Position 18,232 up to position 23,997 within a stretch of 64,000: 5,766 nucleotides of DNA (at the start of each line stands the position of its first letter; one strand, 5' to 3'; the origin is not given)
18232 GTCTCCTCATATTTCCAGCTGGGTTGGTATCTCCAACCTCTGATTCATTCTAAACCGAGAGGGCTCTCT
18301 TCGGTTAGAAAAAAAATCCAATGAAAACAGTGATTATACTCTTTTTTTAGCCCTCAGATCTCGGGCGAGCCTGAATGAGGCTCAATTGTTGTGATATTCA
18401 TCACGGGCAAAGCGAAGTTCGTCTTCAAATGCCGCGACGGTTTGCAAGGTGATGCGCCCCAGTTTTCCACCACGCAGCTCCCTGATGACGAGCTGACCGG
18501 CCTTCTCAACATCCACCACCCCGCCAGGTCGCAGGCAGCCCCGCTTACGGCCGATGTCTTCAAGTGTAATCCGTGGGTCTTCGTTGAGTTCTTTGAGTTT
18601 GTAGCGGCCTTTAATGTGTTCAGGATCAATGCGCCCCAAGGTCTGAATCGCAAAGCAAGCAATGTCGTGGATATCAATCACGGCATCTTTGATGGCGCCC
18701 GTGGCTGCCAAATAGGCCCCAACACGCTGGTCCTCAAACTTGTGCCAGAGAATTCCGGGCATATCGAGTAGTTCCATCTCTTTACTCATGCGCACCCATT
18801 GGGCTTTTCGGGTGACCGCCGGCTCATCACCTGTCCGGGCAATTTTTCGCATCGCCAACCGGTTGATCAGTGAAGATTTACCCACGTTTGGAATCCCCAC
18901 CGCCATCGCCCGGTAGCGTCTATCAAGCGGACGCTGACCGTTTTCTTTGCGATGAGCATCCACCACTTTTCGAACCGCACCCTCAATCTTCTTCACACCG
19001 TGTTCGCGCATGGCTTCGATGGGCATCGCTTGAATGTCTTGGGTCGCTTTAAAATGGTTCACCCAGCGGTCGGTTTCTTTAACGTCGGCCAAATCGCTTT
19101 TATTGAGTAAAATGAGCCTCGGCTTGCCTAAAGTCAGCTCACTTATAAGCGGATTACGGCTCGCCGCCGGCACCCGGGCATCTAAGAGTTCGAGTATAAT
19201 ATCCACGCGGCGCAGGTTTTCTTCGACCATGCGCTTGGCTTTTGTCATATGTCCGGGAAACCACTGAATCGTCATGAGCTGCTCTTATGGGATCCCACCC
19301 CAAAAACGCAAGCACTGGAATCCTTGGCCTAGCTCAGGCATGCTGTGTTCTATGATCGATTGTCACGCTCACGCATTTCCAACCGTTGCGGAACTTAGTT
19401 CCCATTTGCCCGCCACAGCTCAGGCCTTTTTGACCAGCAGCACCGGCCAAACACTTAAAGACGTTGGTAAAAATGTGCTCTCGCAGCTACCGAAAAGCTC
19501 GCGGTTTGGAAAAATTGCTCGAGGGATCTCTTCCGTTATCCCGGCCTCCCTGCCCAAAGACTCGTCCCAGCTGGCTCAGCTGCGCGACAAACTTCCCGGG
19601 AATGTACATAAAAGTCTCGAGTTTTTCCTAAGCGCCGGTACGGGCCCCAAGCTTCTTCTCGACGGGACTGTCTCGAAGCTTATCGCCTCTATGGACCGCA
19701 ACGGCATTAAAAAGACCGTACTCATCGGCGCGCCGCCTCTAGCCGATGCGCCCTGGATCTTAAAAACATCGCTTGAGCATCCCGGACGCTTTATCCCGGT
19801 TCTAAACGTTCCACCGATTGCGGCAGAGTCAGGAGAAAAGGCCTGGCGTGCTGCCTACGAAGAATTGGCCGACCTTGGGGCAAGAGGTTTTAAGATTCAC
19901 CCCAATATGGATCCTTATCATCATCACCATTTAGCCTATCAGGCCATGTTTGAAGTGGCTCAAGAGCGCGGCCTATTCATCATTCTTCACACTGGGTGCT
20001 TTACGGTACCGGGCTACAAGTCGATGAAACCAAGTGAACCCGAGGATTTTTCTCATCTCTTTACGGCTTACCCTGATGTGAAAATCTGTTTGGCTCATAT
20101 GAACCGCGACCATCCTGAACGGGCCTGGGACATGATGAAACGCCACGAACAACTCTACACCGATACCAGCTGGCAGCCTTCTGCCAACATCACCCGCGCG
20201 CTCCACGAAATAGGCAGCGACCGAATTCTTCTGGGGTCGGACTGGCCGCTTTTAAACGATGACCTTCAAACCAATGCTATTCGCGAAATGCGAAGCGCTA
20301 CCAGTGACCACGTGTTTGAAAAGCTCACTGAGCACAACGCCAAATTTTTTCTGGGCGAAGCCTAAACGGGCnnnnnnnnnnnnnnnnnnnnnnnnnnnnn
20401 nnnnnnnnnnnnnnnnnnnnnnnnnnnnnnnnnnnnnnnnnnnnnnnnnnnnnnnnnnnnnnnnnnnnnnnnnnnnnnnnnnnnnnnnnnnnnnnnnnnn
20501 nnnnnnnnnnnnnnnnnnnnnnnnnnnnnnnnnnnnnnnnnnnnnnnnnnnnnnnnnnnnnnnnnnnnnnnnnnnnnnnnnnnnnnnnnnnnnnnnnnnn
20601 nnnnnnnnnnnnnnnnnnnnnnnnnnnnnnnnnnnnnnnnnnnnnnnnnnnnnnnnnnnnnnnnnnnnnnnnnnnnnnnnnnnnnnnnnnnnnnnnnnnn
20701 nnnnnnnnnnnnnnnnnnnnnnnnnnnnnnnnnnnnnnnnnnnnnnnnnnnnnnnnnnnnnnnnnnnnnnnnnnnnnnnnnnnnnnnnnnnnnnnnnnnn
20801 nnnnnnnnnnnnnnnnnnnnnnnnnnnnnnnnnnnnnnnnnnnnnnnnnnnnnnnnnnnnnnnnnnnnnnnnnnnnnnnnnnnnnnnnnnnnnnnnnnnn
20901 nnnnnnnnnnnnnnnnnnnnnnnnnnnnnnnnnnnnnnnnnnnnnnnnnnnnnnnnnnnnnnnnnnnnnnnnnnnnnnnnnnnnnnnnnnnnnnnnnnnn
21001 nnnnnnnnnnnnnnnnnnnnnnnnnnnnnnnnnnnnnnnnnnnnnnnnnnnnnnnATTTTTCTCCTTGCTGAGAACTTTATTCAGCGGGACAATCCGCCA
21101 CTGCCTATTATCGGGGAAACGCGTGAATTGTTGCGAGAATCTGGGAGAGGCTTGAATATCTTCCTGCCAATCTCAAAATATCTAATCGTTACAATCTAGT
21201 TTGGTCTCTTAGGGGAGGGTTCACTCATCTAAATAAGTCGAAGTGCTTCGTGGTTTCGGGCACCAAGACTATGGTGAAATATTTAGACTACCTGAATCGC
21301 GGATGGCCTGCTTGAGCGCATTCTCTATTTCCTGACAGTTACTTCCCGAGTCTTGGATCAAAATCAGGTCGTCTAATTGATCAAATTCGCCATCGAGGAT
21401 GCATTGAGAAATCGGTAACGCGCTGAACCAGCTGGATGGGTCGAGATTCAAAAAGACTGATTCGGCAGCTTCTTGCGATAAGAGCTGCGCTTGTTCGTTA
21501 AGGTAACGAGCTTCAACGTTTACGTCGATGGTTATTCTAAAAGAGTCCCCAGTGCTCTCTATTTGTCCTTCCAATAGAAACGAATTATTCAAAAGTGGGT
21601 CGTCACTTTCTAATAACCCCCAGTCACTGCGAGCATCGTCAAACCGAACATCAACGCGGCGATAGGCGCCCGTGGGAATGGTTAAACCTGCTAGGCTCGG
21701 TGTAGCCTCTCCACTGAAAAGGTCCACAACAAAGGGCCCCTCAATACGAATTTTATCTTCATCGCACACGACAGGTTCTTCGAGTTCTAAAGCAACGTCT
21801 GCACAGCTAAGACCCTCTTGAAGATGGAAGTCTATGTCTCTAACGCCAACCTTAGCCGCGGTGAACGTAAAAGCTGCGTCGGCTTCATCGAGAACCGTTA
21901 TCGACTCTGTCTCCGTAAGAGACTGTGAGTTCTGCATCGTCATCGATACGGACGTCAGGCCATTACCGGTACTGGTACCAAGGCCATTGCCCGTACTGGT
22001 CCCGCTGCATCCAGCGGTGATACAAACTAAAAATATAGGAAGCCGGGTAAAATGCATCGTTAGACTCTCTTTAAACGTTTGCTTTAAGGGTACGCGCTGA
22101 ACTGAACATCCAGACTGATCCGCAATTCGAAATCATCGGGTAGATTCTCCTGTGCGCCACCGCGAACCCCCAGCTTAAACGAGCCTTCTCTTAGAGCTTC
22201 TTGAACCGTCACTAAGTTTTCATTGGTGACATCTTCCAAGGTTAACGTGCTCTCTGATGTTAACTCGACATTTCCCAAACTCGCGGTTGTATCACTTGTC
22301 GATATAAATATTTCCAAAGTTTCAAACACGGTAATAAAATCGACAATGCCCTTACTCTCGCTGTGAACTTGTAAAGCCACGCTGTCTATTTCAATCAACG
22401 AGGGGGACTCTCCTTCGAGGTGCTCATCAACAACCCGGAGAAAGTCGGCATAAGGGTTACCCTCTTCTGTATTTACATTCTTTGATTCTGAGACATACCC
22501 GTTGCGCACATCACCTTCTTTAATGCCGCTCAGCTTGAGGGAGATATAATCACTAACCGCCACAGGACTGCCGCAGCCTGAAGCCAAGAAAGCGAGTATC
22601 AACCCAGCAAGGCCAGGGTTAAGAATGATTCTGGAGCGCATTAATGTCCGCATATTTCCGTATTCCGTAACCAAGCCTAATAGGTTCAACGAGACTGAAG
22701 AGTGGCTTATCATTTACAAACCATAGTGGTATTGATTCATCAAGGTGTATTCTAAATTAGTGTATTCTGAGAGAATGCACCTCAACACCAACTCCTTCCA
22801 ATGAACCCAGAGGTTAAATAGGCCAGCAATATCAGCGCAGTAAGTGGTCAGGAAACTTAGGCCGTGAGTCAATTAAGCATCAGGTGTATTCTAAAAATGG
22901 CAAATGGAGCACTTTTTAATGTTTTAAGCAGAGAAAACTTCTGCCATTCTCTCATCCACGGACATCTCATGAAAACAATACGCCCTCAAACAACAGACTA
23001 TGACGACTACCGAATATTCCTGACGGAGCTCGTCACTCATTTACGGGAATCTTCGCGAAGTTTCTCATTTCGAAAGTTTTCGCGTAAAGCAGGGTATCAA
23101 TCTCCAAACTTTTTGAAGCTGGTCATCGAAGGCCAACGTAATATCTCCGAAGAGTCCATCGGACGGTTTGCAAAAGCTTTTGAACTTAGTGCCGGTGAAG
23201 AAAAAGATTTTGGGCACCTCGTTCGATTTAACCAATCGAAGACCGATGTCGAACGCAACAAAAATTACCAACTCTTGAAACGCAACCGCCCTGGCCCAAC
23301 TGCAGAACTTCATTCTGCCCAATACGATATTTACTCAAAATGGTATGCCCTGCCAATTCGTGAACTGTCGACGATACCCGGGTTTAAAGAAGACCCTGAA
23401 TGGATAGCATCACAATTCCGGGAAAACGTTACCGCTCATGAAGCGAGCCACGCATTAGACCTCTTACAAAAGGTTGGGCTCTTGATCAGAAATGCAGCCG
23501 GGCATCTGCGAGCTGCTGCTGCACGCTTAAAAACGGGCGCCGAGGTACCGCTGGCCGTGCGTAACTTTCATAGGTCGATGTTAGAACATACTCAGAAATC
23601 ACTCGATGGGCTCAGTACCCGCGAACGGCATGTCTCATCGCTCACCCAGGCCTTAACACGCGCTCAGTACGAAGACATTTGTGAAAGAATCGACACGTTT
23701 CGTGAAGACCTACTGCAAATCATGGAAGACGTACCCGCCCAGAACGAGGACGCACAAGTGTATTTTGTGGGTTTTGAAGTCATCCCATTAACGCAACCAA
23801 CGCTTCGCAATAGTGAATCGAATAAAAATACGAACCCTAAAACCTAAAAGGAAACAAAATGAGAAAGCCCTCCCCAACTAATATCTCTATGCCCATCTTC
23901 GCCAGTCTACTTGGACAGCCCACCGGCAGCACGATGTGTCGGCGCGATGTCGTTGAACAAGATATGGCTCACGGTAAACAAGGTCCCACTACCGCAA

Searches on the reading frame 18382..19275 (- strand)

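Call 11: search_protein_families(library=pfam, proteins=[window:18382-19275:-], max_evalue=0.001)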
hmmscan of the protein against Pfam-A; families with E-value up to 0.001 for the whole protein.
window:18382-19275:- (297 aa): 4 families
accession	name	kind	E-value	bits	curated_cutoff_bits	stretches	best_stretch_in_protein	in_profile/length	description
PF01926.29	MMR_HSR1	-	1.9e-17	63.9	21.9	1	124-206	3-85/113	50S ribosome-binding GTPase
PF02421.24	FeoB_N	-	7.3e-11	42.3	27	1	124-204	4-87/156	Ferrous iron transport protein B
PF00350.29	Dynamin_N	-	2.6e-05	24.8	27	0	125-168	3-45/168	Dynamin family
PF03193.22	RsgA_GTPase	-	4.1e-05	23.9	30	0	54-175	57-168/174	RsgA GTPase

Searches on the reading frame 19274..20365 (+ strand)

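Call 11: search_protein_families(library=pfam, proteins=[window:19274-20365:+], max_evalue=0.001)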
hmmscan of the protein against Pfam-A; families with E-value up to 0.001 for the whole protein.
window:19274-20365:+ (363 aa): 2 families
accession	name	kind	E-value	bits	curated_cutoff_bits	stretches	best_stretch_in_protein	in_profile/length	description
PF04909.20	Amidohydro_2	-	2e-31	110.2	26.4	1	28-359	1-286/289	Amidohydrolase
PF01026.27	TatD_DNase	-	0.00037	20.4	27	0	134-354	17-232/253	TatD related DNase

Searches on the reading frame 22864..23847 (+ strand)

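Call 11: search_protein_families(library=pfam, proteins=[window:22864-23847:+], max_evalue=0.001)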
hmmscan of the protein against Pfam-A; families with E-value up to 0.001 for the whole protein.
window:22864-23847:+ (327 aa): 1 family
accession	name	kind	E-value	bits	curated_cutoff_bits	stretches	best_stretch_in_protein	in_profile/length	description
PF14394.12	DUF4423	-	4.7e-30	105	30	1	147-309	8-165/165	Domain of unknown function (DUF4423)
